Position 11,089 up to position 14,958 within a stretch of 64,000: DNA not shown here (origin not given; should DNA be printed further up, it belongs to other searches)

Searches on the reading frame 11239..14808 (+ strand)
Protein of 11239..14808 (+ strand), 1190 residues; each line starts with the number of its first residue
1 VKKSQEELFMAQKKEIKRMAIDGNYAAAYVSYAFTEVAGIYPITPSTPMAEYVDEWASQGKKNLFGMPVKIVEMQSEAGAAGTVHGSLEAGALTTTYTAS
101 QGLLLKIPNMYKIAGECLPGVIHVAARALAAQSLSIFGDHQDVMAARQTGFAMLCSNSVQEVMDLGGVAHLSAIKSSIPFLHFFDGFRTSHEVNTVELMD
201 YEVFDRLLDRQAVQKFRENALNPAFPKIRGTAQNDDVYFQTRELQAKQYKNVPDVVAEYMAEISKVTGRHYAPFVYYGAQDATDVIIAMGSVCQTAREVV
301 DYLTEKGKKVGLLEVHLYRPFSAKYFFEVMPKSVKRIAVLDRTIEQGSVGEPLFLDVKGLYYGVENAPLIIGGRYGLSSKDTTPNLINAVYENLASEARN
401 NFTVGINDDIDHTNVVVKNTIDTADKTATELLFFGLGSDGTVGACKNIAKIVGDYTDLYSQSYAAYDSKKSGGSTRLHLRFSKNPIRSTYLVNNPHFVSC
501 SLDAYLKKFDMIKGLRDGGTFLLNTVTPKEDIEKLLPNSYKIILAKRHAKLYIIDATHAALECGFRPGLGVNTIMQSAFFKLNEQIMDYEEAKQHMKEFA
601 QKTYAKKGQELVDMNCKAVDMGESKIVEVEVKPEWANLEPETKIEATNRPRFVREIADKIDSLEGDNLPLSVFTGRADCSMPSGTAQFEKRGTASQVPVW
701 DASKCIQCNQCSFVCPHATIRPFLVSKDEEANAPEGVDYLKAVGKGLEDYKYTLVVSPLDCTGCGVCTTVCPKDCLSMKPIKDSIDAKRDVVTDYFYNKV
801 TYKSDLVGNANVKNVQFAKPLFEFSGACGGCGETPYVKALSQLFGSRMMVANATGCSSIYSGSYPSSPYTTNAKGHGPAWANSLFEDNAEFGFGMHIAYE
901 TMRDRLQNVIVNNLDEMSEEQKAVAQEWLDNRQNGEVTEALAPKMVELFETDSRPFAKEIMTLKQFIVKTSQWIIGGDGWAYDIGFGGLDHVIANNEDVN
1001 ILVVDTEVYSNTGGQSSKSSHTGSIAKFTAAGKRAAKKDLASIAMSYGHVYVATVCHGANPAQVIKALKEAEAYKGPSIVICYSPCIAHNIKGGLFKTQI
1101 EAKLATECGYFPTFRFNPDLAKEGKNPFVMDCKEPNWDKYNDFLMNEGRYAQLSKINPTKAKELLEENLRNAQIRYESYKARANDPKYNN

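Call 45: search_protein_families(library=ncbifam, proteins=[window:11239-14808:+], max_evalue=1e-10)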
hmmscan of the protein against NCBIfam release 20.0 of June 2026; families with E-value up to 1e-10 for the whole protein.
window:11239-14808:+ (1190 aa): 19 families
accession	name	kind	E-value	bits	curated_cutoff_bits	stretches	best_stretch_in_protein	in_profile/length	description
TIGR02176.1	pyruv_ox_red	equivalog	0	1674.9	911.35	1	19-1182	2-1165/1167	pyruvate:ferredoxin (flavodoxin) oxidoreductase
NF040682.1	PorA_Arch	equivalog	6.7e-63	212.9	550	1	17-396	2-373/387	pyruvate synthase subunit PorA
NF007201.0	PRK09622.1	equivalog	1.8e-52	178.7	590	1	10-400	1-384/405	2-oxoacid:ferredoxin oxidoreductase subunit alpha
NF006233.0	PRK08367.1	equivalog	4.2e-50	170.7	625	1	19-398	5-375/394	pyruvate ferredoxin oxidoreductase subunit alpha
NF006232.0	PRK08366.1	equivalog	2.6e-45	154.7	646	1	17-394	6-374/394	2-ketoisovalerate ferredoxin oxidoreductase subunit alpha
NF045764.1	PhenlGlyoxDHPadG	equivalog_domain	2.1e-43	148.4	700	1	18-395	2-380/398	NADH-dependent phenylglyoxylate dehydrogenase subunit alpha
NF008819.1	PRK11865.1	equivalog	7.7e-30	104.2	405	1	969-1168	91-292/300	pyruvate synthase subunit PorB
NF008818.0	PRK11864.1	subfamily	1.8e-27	96.3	405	1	975-1169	98-289/300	3-methyl-2-oxobutanoate dehydrogenase subunit beta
NF045791.1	OxalOxredalpha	equivalog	2.8e-24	85.9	500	1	20-391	6-372/395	oxalate oxidoreductase subunit alpha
TIGR03710.1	OAFO_sf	subfamily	9.3e-18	64.1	482.75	1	5-341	180-521/561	2-oxoacid:acceptor oxidoreductase subunit alpha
TIGR02175.1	PorC_KorC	subfamily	3.6e-17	62.7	81.1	1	430-618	3-174/177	2-oxoacid:acceptor oxidoreductase, gamma subunit, pyruvate/2-ketoisovalerate family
NF006412.0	PRK08659.1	equivalog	1.3e-15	57.5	411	1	18-339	5-331/378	2-oxoacid:acceptor oxidoreductase subunit alpha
NF045792.1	OxalOxredbeta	equivalog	1.6e-15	56.9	590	1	974-1171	106-302/311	oxalate oxidoreductase subunit beta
NF045766.1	PhenlGlyoxDHPadI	equivalog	2.8e-14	52.7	700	0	974-1088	236-356/443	NADH-dependent phenylglyoxylate dehydrogenase subunit beta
NF040683.1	PorC_Meth_Thtga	equivalog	4.1e-14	52.7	270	1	430-626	3-173/177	pyruvate synthase subunit PorC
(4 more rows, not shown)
